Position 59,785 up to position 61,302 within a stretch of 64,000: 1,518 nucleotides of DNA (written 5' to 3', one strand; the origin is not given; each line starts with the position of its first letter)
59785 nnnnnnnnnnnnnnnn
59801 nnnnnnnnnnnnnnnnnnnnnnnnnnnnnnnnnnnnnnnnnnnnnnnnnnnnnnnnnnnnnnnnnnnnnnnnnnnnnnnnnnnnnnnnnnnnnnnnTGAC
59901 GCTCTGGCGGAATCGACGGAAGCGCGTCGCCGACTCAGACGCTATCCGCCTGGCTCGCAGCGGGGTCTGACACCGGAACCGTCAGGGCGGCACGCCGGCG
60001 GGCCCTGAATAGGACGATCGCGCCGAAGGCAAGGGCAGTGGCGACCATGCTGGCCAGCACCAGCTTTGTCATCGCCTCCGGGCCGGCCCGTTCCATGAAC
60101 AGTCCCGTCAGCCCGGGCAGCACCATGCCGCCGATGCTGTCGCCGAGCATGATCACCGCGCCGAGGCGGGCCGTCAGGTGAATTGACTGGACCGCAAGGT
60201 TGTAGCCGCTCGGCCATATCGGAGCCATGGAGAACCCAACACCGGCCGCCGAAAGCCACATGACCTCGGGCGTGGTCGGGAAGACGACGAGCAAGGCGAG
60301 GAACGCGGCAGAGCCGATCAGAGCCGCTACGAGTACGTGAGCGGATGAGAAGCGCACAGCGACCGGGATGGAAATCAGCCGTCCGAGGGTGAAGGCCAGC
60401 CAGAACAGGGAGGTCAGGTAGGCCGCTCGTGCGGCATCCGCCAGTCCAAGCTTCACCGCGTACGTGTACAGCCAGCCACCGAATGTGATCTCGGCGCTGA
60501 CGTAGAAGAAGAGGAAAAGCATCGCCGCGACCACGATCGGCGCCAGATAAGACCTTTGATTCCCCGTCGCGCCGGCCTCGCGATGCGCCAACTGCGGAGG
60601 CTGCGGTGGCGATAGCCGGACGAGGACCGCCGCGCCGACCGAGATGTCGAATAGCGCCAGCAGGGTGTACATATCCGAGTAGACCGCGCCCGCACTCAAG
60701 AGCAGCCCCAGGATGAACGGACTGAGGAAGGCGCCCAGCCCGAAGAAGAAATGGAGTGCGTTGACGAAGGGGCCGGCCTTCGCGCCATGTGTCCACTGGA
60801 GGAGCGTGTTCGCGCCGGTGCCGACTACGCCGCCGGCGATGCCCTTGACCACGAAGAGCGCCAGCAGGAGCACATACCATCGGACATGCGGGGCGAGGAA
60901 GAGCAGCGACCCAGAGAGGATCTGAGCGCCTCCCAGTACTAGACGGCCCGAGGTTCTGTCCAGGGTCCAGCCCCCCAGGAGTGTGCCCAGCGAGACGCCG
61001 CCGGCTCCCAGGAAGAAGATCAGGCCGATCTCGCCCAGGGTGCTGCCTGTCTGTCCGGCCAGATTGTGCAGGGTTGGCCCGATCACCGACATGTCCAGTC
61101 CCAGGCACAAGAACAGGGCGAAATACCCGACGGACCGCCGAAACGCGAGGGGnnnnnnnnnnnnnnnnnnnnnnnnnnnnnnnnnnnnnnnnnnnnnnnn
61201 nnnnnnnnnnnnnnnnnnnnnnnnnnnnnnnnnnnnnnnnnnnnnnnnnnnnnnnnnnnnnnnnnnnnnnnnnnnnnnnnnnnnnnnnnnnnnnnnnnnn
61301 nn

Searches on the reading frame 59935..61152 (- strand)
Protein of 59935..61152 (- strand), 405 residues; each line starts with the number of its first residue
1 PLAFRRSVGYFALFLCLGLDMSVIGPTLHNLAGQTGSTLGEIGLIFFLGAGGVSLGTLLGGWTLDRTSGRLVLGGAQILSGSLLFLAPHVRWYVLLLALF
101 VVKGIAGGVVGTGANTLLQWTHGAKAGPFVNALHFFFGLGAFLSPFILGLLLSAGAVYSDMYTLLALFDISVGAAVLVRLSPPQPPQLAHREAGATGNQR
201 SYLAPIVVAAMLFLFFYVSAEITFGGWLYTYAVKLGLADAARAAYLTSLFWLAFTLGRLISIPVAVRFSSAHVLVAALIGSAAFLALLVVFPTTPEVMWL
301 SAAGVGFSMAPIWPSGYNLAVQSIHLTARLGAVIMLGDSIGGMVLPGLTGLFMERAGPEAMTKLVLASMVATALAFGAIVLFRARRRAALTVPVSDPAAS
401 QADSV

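Call 37: search_protein_families(library=pfam, proteins=[window:59935-61152:-], max_evalue=0.01)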
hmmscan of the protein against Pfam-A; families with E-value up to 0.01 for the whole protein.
window:59935-61152:- (405 aa): 1 family
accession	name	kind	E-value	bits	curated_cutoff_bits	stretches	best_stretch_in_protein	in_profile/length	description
PF07690.21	MFS_1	-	3.9e-20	72.5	33.4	2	11-261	2-258/347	Major Facilitator Superfamily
